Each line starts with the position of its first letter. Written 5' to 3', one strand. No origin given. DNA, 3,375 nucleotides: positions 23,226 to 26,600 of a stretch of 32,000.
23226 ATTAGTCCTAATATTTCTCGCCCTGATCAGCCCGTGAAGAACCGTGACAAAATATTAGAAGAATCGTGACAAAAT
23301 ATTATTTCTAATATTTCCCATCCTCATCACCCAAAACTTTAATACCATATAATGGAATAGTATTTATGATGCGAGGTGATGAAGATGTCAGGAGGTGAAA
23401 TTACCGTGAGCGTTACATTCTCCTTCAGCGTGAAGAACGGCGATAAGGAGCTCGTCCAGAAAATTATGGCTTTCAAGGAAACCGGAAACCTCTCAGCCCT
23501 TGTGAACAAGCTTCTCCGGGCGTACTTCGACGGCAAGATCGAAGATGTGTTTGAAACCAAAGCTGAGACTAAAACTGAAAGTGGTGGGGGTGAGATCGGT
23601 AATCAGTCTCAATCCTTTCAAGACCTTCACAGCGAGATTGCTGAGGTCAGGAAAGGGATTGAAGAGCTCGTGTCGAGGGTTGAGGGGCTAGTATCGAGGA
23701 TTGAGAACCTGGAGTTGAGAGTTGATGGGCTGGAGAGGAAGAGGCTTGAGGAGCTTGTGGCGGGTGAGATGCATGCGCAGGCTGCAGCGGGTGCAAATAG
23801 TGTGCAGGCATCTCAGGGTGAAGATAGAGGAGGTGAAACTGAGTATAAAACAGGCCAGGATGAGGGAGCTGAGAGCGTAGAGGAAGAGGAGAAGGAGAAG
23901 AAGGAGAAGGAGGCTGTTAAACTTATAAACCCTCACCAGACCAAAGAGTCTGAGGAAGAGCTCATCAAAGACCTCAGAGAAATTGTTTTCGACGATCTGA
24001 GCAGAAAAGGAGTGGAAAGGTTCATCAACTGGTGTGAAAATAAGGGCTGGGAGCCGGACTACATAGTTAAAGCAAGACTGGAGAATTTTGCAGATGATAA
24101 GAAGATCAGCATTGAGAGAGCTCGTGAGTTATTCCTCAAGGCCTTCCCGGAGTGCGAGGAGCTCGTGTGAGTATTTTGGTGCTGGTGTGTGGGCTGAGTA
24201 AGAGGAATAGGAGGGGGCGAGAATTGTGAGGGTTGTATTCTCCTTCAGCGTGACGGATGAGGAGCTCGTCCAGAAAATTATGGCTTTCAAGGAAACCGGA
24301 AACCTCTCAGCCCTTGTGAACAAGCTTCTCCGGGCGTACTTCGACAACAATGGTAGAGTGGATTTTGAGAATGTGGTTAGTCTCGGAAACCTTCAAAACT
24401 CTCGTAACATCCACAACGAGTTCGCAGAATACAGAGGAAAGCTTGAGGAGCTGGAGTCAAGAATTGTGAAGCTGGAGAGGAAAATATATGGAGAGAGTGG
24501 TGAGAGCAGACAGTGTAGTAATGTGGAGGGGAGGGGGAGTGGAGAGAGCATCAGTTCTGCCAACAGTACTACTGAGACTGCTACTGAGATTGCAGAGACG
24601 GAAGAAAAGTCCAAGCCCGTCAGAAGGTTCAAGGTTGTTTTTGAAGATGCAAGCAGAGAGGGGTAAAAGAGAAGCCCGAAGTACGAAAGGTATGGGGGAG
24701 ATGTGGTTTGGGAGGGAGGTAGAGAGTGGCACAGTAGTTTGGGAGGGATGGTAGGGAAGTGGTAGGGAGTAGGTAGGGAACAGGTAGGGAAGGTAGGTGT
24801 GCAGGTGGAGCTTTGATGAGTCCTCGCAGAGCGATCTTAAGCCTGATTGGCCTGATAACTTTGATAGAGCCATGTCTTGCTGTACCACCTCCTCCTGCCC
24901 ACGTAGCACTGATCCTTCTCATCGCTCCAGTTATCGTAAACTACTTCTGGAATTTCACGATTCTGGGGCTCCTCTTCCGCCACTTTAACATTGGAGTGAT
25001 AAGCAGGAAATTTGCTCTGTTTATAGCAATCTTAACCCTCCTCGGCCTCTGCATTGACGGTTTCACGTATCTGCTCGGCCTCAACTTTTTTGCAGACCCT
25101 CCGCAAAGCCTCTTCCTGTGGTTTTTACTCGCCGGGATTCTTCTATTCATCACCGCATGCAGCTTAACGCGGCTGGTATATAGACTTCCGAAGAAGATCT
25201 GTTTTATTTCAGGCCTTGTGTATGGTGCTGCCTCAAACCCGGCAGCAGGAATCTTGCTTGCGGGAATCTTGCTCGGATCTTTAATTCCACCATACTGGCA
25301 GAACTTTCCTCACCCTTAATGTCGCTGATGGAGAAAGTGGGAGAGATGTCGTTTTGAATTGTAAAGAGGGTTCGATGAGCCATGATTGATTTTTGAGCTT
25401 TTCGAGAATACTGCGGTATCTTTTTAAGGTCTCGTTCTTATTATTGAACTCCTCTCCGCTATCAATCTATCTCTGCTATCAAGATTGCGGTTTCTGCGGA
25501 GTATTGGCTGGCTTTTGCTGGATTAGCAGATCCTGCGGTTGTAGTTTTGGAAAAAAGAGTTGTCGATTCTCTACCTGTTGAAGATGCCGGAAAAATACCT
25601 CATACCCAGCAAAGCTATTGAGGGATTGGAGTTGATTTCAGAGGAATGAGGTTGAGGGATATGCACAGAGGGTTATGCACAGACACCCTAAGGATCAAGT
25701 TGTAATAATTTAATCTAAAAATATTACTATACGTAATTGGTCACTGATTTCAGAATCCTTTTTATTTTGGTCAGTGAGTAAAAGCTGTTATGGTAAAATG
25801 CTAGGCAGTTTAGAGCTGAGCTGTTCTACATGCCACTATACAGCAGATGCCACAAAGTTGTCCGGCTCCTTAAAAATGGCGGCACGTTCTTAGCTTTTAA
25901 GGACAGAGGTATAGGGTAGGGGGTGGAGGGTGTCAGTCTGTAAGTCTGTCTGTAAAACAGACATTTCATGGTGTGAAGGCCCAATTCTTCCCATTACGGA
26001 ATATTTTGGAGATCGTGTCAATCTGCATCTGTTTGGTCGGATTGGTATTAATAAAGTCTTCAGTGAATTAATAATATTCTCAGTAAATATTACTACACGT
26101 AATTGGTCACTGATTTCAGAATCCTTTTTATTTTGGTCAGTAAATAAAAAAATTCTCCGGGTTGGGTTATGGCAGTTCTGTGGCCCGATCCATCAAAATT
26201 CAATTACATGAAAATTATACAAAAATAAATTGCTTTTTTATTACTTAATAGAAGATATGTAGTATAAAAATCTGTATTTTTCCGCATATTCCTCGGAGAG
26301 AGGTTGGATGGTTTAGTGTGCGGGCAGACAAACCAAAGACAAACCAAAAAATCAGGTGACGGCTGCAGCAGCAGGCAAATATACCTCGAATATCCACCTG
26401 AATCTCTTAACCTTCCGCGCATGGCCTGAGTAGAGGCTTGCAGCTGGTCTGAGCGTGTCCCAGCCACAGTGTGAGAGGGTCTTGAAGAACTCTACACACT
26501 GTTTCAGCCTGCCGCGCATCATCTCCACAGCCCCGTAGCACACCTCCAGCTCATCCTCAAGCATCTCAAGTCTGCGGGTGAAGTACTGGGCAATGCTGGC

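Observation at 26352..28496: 714-aa ORFan with three disordered inserts and HUH-like plus YxxKY motifs: candidate Rep/relaxase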

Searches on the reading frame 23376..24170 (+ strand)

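Call 4: search_protein_families(library=pfam, proteins=[window:23376-24170:+], max_evalue=1)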
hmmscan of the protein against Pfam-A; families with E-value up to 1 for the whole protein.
window:23376-24170:+ (264 aa): 5 families
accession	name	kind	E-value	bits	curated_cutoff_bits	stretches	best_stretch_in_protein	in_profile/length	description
PF10720.14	DUF2515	-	0.016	15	24.3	1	164-241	162-233/294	Protein of unknown function (DUF2515)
PF25785.1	TPR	-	0.047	14.4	27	1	76-141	4-69/110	Nucleoprotein TPR-like domain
PF15397.11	DUF4618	-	0.084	12.7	34.9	1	43-116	150-223/258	Domain of unknown function (DUF4618)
PF13102.12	Phage_int_SAM_5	-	0.25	12.2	22.3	0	180-226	19-64/98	Phage integrase SAM-like domain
PF04977.20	DivIC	-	0.32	11.3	28.9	1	76-113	14-51/80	Septum formation initiator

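Call 17: search_protein_families(library=ncbifam, proteins=[window:23376-24170:+], max_evalue=0.1)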
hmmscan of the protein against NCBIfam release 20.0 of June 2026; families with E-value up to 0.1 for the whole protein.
window:23376-24170:+ (264 aa): 0 families

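Call 18: search_protein_families(library=phrogs, proteins=[window:23376-24170:+], max_evalue=0.1)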
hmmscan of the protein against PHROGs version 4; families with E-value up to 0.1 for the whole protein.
window:23376-24170:+ (264 aa): 3 families
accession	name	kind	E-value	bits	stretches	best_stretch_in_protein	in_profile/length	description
phrog_4876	-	unknown function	0.049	14.3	1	23-188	46-214/226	-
phrog_5553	-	unknown function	0.07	14.4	1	79-122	14-57/114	-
phrog_7303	-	unknown function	0.088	13.9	0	81-120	17-56/80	-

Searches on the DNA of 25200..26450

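Call 102: search_rna_families(source=window, start=25200, end=26450, threshold=evalue, max_evalue=1)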
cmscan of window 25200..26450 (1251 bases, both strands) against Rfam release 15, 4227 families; matches with E-value up to 1: 4.
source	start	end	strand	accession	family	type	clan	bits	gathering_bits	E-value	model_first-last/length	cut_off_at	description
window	25384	25467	+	RF01287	snoR27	Gene; snRNA; snoRNA; CD-box;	CL00079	26.5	41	0.21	1-94/94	no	Small nucleolar RNA snoR27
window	26120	26154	+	RF01705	Flavo-1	Gene; sRNA;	-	18.3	42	0.84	23-54/76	no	Flavo-1 RNA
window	26039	26194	+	RF03083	cow-rumen-3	Gene; sRNA;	-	17.4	86.7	0.32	1-141/141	no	cow-rumen-3 RNA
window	26094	26181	+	RF02150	MESTIT1_3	Gene; lncRNA;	-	17.2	60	0.79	1-99/99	no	MEST intronic transcript 1, antisense RNA conserved region 3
